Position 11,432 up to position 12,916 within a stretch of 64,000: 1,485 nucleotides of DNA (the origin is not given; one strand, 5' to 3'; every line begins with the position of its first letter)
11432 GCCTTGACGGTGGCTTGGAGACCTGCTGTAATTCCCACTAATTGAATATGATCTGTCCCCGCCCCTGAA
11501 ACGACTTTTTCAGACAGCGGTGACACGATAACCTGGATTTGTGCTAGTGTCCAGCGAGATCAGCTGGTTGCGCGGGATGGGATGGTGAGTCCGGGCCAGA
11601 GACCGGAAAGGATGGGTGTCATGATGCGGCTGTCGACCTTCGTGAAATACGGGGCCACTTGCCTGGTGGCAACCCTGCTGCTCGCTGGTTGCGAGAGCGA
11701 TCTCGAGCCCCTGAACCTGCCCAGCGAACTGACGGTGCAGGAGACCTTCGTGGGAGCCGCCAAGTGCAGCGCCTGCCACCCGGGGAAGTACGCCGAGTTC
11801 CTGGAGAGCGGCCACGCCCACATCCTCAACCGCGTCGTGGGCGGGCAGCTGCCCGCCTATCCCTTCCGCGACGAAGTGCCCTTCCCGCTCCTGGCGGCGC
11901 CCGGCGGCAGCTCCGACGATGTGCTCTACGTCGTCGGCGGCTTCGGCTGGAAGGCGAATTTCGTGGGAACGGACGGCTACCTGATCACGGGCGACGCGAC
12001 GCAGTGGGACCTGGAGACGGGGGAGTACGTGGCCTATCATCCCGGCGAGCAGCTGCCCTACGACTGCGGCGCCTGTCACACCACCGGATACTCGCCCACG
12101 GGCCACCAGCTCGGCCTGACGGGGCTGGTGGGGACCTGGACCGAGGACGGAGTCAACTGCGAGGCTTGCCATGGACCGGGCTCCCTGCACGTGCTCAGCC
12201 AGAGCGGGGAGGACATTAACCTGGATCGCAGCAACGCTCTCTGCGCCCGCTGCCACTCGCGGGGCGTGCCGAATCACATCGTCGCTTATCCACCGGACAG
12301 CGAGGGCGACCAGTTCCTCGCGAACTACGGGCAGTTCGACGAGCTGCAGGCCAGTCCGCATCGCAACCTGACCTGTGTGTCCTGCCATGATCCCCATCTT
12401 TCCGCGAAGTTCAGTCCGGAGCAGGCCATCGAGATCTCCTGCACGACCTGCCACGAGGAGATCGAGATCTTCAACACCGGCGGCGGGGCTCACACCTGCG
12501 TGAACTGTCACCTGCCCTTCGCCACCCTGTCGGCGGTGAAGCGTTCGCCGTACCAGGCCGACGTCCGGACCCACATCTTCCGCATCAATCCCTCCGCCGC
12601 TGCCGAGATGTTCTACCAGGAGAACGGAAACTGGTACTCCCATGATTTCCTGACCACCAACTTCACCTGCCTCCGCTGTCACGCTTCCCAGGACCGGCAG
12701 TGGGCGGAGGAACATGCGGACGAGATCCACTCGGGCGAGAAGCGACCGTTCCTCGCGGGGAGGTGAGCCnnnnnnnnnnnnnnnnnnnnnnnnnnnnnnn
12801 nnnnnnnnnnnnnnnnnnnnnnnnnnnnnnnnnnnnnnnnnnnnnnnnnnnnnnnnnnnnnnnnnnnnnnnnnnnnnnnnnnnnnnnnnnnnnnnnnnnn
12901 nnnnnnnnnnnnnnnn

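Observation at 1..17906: Multiheme cytochrome cluster that looks like a complete extracellular-electron-transfer conduit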

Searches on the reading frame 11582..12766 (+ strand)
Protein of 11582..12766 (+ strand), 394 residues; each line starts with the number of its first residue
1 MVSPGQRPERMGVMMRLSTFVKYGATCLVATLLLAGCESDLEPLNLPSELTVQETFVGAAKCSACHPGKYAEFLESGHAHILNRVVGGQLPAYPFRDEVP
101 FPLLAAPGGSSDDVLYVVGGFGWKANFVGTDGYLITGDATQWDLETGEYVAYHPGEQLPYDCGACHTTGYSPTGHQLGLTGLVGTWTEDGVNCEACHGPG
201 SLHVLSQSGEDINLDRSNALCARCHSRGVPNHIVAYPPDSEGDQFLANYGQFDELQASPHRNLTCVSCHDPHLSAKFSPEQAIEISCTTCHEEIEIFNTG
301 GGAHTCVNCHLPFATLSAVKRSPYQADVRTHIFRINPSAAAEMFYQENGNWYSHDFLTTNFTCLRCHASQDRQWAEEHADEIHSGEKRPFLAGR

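Call 6: search_protein_families(library=pfam, proteins=[window:11582-12766:+], max_evalue=0.01)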
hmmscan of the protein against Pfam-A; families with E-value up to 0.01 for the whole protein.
window:11582-12766:+ (394 aa): 5 families
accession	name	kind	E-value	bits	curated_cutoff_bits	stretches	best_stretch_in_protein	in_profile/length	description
PF22113.1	Mtrc-MtrF_II-IV_dom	-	7.3e-11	42.3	30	1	286-377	8-98/176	Outer membrane cytochrome MtrC/MtrF-like, domains II/IV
PF14522.11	Cytochrome_C7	-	7.7e-11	42.1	24.8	2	158-226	12-67/67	Cytochrome c7 and related cytochrome c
PF13435.11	Cytochrome_C554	-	4.9e-09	37.4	20.8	1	160-198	49-84/84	Cytochrome c554 and c-prime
PF09699.15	Paired_CXXCH_1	-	4.6e-08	33.1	20.6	1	262-293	6-38/41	Doubled CXXCH motif (Paired_CXXCH_1)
PF14537.11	Cytochrom_c3_2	-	4.3e-06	27.6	25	0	283-371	5-68/79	Cytochrome c3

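Call 7: search_protein_families(library=ncbifam, proteins=[window:11582-12766:+], max_evalue=0.01)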
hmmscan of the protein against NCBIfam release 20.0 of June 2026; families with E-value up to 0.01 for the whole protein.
window:11582-12766:+ (394 aa): 5 families
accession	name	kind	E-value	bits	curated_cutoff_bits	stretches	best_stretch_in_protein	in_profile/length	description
NF041198.1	UshA_like_PCGU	equivalog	2.4e-13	49.5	275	2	157-227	440-510/519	UshA-like (seleno)protein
NF041028.1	decahem_GSU2203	exception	1.3e-10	41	325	1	162-228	39-111/317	GSU2203 family decaheme c-type cytochrome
TIGR03508.1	decahem_SO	subfamily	2e-05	24.2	192.2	0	188-228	32-80/258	DmsE family decaheme c-type cytochrome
NF043010.1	Cyt554_Nsmonas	equivalog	0.0012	18.2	400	0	161-202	82-120/238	cytochrome c-550 CycA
NF008659.0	PRK11659.1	equivalog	0.0027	17.4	184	0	348-389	34-75/188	cytochrome c nitrite reductase pentaheme subunit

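Call 33: search_solved_structures(query=window:11582-12766:+, max_evalue=1)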
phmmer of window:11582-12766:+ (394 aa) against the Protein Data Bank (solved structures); distinct sequences matched with E-value up to 1: 6.
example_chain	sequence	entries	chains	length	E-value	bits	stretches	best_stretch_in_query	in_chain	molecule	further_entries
6i5b_A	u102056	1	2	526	4.2e-13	52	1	54-241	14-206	Uncharacterized protein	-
6qvm_A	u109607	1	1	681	4e-09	38.9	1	48-312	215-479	Multiheme cytochrome cf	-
4rkm_A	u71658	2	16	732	6e-06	28.4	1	49-137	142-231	MccA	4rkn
1bvb_A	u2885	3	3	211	0.019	16.9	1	160-201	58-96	CYTOCHROME C-554 | CYTOCHROME C554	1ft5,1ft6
6r2q_A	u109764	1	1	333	0.05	15.5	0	262-368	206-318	Cystathionine beta-synthase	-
1gyo_A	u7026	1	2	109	0.55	12.1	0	231-270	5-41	CYTOCHROME C3, A DIMERIC CLASS III C-TYPE CYTOCHROME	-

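Call 56: find_homologous_proteins(query=window:11582-12766:+, max_evalue=0.00001)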
Query window:11582-12766:+ (394 aa): 1486 proteins with E <= 0.00001 among 6064 candidates; the best 120 are listed.
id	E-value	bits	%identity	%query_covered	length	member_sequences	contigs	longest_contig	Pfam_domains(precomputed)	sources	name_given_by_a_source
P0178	6.9e-269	909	100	97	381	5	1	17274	PF09699.16,PF14537.12,PF13435.12,PF14522.12,PF22113.2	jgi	-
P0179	3.1e-225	766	83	97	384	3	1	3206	PF09699.16,PF14537.12,PF13435.12,PF14522.12,PF22113.2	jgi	jgi:hypothetical protein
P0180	1.4e-138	480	55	93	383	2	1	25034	PF09699.16,PF14537.12,PF13435.12,PF14522.12,PF22113.2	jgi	-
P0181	5.6e-134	465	55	90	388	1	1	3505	PF09699.16,PF14537.12,PF13435.12,PF14522.12,PF22113.2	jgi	jgi:hypothetical protein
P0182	2.8e-132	459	54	94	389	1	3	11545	PF14537.12,PF13435.12,PF14522.12,PF22113.2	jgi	jgi:hypothetical protein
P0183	1.1e-128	448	53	91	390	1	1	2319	PF14537.12,PF13435.12,PF14522.12,PF22113.2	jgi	jgi:hypothetical protein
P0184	1.6e-127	444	52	97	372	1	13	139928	PF09699.16,PF14537.12,PF13435.12,PF14522.12,PF22113.2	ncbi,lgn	-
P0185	8.8e-126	438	52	90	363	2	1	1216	PF09699.16,PF14537.12,PF14522.12,PF22113.2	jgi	jgi:hypothetical protein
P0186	1.5e-124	434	51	94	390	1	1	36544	PF09699.16,PF14522.12,PF22113.2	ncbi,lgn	-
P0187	8.2e-124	432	53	91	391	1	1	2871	PF09699.16,PF14537.12,PF13435.12,PF14522.12,PF22113.2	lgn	-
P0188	1.3e-120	421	50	97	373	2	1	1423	PF09699.16,PF14537.12,PF13435.12,PF14522.12,PF22113.2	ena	-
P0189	2.4e-118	414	50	92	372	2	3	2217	PF09699.16,PF14537.12,PF13435.12,PF14522.12,PF22113.2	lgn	-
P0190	1.8e-117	411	48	97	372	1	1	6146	PF09699.16,PF14537.12,PF13435.12,PF14522.12,PF22113.2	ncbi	ncbi:MAG: multiheme c-type cytochrome [Candidatus Krumholzibacteriia bacterium]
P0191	3.0e-115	403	48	97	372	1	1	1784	PF09699.16,PF14537.12,PF13435.12,PF14522.12,PF22113.2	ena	-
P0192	5.7e-113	396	48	91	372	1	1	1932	PF09699.16,PF14537.12,PF13435.12,PF14522.12,PF22113.2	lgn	-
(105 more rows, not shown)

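Call 67: predict_structure(alignment_id=A3)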
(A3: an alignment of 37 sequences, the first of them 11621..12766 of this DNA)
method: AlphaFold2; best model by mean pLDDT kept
length: 381 residues; sequences in the alignment: 37
mean_pLDDT: 88.2   pTM: 0.81
mean pLDDT of the five models: 88.2, 87.2, 86.7, 81.2, 78.6
residues with pLDDT >= 90: 244; 70-90: 105; 50-70: 21; < 50: 11
segments of 3 or more residues with pLDDT < 50: 374-381
pLDDT, mean of each block of 10 residues (from residue 1): 78 88 57 70 91 93 94 94 93 91 95 97 97 95 96 95 98 96 93 90 88 87 94 92 88 89 89 79 67 88 92 93 96 97 95 91 87 47 35
secondary structure, 60 per line:
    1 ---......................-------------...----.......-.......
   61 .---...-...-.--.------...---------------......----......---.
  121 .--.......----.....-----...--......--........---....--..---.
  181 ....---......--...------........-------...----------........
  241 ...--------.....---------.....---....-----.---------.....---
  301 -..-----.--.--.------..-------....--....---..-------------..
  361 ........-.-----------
elements in order: H4-25 H46-52 H54-61 E69-71 E101-106 E111-116 E124-130 E135-139 E145-147 H150-153 E158-162 E169-172 H180-184 H188-193 H205-212 E220-222 H235-243 H252-255 H266-269 H274-277 H293-297 E331-334 E337-340 H359-368

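Call 69: fold_search(model_id=the predicted structure, library=pdb)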
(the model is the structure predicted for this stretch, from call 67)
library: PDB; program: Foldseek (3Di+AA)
matches with E <= 10: 97; with E <= 0.001: 8
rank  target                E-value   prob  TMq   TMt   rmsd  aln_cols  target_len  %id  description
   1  6i5b_A                1.1e-11  1.00  0.46  0.37  12.9       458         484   18  Crystal Structure of Outer Cell Wall Cytochrome OcwA (released 2019-09-25)
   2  6qvm_A                1.2e-11  1.00  0.41  0.25  10.8       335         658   20  Undecaheme cytochrome from S-layer of Carboxydothermus ferrireducens (released 2020-03-25)
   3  6i5b_B                5.1e-11  1.00  0.45  0.37  12.9       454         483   18  Crystal Structure of Outer Cell Wall Cytochrome OcwA (released 2019-09-25)
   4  4rkn_C                1.3e-10  1.00  0.54  0.33   8.7       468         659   17  Wolinella succinogenes octaheme sulfite reductase MccA, form II (released 2015-02-04)
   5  4rkm_B                1.6e-10  1.00  0.55  0.34   8.5       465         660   18  Wolinella succinogenes octaheme sulfite reductase MccA, form I (released 2015-02-04)
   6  4rkm_G                2.0e-10  1.00  0.54  0.33   8.8       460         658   17  Wolinella succinogenes octaheme sulfite reductase MccA, form I (released 2015-02-04)
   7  4rkm_A                4.1e-10  1.00  0.52  0.32   9.0       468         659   17  Wolinella succinogenes octaheme sulfite reductase MccA, form I (released 2015-02-04)
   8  4rkn_B                4.2e-09  1.00  0.55  0.34   8.6       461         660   17  Wolinella succinogenes octaheme sulfite reductase MccA, form II (released 2015-02-04)
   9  3sxq_B                6.9e-02  0.10  0.17  0.14  21.1       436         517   14  Structure of a hexameric multiheme c nitrite reductase from the extremophile bacterium Thiolkalivibrio paradoxus (released 2012-09-26)
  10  8rv0                  8.3e-02  0.09  0.18  0.14  21.9       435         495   13  Crystal structure of octaheme nitrite reductase from Trichlorobacter ammonificans in complex with nitrite (released 2024-03-27)
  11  3t5o_A                8.4e-01  0.02  0.09  0.05  14.9       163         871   11  Crystal Structure of human Complement Component C6 (released 2012-02-01)
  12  9hnw_B                1.4e+00  0.02  0.07  0.05  12.9       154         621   12  USP1-UAF1 bound to Lys63-linked diubiquitin (released 2025-02-12)
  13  1qdb_A                1.6e+00  0.02  0.16  0.14  22.5       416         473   11  CYTOCHROME C NITRITE REDUCTASE (released 1999-08-18)
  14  4e0s_B                1.7e+00  0.01  0.10  0.05  27.0       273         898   11  Crystal Structure of C5b-6 (released 2012-04-18)
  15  2rlp_MODEL_1_A        2.0e+00  0.04  0.09  0.22  11.7        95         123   19  NMR structure of CCP modules 1-2 of complement factor H (released 2008-02-19)
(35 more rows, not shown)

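Call 75: find_encoding_contigs(protein=P0178, flank=10000, max_places=2)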
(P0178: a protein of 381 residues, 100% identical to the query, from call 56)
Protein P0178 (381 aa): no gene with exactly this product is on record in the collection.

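Call 76: find_encoding_contigs(protein=P0186, flank=10000, max_places=1)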
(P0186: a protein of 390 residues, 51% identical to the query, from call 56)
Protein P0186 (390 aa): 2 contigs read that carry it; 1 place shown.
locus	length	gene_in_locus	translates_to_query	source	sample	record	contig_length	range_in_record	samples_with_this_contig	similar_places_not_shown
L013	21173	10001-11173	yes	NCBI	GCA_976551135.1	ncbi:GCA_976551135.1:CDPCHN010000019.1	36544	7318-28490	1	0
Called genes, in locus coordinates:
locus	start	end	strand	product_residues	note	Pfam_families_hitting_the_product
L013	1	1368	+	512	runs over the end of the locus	PF13200:DUF4015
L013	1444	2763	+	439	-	PF00860:Xan_ur_permease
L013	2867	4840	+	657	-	PF00664:ABC_membrane, PF00005:ABC_tran, PF02463:SMC_N (weak)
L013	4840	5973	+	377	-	PF13439:Glyco_transf_4, PF13579:Glyco_trans_4_4, PF20706:GT4-conflict (faint), PF00534:Glycos_transf_1, PF13692:Glyco_trans_1_4, PF13524:Glyco_trans_1_2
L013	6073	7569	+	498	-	PF03264:Cytochrom_NNT, PF14522:Cytochrome_C7 (faint)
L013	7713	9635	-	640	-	PF00801:PKD (weak), PF22113:Mtrc-MtrF_II-IV_dom (faint), PF13435:Cytochrome_C554, PF14522:Cytochrome_C7 (faint), PF14537:Cytochrom_c3_2 (faint), PF09699:Paired_CXXCH_1 (weak)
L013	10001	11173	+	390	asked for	PF14522:Cytochrome_C7 (faint), PF22113:Mtrc-MtrF_II-IV_dom (faint), PF09699:Paired_CXXCH_1 (faint)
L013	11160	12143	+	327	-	PF14522:Cytochrome_C7 (faint), PF14537:Cytochrom_c3_2 (faint), PF22678:Cytochrom_c_NrfB-like (faint), PF09699:Paired_CXXCH_1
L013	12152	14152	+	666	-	-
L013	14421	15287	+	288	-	PF14321:DUF4382, PF13620:CarboxypepD_reg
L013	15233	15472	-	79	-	-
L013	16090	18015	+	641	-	PF00684:DnaJ_CXXCXGXG (faint), PF14537:Cytochrom_c3_2 (weak), PF22113:Mtrc-MtrF_II-IV_dom (weak), PF14522:Cytochrome_C7 (weak), PF01292:Ni_hydr_CYTB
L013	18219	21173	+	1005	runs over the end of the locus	-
